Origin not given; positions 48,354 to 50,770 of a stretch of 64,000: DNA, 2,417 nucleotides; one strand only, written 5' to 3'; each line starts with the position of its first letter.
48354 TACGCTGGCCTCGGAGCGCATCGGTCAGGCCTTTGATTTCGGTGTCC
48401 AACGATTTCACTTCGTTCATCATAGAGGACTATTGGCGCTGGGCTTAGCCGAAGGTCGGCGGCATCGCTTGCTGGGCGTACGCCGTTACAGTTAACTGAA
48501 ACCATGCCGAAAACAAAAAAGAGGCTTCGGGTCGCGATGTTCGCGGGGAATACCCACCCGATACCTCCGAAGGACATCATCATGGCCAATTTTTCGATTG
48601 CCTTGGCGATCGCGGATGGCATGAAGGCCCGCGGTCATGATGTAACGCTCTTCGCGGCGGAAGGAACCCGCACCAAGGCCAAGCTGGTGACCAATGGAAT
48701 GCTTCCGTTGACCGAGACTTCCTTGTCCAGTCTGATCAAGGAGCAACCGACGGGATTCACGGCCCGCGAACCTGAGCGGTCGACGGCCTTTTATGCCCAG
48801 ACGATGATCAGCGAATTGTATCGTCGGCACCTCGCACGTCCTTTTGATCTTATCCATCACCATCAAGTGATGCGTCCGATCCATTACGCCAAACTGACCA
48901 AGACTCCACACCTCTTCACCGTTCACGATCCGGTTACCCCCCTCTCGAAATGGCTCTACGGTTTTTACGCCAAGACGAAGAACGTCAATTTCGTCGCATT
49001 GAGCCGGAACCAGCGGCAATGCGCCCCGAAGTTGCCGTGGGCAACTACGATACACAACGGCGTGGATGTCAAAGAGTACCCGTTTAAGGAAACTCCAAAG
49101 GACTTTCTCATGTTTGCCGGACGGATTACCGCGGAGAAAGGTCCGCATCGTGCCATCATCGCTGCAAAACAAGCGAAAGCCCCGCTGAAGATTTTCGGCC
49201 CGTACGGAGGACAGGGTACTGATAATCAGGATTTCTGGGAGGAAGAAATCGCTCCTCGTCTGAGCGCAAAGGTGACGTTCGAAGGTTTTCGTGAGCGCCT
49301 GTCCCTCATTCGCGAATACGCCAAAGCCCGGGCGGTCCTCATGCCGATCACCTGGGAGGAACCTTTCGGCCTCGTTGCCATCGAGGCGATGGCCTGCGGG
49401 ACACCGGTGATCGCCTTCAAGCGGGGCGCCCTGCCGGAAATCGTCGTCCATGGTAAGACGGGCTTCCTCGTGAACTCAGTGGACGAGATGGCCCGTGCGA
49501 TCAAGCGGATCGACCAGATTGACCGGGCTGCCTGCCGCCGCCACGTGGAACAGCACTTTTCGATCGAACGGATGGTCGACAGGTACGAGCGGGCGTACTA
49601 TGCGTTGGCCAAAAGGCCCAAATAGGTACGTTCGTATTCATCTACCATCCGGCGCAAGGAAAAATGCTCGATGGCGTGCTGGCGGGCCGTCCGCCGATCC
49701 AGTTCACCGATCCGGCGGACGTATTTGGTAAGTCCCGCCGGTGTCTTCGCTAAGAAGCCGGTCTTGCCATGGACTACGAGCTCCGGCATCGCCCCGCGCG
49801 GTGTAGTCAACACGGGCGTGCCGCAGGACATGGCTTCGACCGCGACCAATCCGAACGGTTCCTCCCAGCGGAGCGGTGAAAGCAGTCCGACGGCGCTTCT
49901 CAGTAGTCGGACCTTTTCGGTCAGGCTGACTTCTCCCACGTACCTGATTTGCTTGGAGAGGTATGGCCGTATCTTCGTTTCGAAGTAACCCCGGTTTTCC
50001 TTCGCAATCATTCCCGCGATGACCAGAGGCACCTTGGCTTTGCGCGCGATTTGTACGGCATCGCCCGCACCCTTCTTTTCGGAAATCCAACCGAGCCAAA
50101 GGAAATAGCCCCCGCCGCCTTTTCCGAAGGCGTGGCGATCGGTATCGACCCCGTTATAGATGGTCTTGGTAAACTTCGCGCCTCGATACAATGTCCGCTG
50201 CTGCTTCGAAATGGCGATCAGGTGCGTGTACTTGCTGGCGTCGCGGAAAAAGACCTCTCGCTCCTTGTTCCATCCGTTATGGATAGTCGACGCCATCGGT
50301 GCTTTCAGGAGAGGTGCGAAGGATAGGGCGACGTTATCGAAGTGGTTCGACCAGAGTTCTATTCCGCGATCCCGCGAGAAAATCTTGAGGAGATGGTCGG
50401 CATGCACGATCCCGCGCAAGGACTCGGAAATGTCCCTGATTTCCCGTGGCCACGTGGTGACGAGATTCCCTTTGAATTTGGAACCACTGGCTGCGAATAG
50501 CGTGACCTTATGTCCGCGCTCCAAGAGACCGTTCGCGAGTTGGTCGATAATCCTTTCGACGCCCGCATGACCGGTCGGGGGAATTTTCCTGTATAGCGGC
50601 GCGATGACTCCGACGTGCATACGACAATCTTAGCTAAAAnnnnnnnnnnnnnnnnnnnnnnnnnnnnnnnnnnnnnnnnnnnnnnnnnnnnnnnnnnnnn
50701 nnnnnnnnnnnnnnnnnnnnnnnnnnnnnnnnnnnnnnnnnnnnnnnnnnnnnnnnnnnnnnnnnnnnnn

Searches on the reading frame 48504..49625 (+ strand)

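Call 89: search_protein_families(library=pfam, proteins=[window:48504-49625:+], max_evalue=0.0001)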
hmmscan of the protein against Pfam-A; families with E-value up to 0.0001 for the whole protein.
window:48504-49625:+ (373 aa): 6 families
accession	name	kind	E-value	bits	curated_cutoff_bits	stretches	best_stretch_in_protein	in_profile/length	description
PF00534.26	Glycos_transf_1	-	1.2e-27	97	26.4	1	195-336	11-155/172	Glycosyl transferases group 1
PF13692.12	Glyco_trans_1_4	-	1.5e-23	84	27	1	202-336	4-139/142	Glycosyl transferases group 1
PF13439.12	Glyco_transf_4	-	9.3e-11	42.5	28.5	1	34-190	9-169/170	Glycosyltransferase Family 4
PF20706.3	GT4-conflict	-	2.8e-08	33.6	26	1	203-305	201-311/385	Family 4 Glycosyltransferase in conflict systems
PF13579.12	Glyco_trans_4_4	-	3.6e-07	31.1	29.7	1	33-154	7-116/158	Glycosyl transferase 4-like domain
PF13524.12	Glyco_trans_1_2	-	3.8e-07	30.6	25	1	221-357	9-139/144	Glycosyl transferase-like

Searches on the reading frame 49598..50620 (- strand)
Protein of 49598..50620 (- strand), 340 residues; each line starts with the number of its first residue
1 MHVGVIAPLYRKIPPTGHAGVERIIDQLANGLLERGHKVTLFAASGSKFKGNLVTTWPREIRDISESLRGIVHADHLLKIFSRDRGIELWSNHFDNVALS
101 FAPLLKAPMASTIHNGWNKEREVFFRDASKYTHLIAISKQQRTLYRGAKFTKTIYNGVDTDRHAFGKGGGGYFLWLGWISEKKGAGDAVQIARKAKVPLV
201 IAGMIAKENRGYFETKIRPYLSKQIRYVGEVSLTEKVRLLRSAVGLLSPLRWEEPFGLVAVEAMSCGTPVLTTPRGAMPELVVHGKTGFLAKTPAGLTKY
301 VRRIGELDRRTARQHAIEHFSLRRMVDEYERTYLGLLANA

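Call 89: search_protein_families(library=pfam, proteins=[window:49598-50620:-], max_evalue=0.0001)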
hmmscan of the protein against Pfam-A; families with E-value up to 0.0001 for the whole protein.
window:49598-50620:- (340 aa): 4 families
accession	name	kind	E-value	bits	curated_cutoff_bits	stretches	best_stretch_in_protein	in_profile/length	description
PF00534.26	Glycos_transf_1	-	5.5e-21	75.3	26.4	1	169-306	14-157/172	Glycosyl transferases group 1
PF13692.12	Glyco_trans_1_4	-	9.4e-18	65.3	27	1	188-303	23-138/142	Glycosyl transferases group 1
PF13439.12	Glyco_transf_4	-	2.3e-13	51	28.5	1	20-162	3-170/170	Glycosyltransferase Family 4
PF13524.12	Glyco_trans_1_2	-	5.8e-05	23.5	25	0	194-318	12-127/144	Glycosyl transferase-like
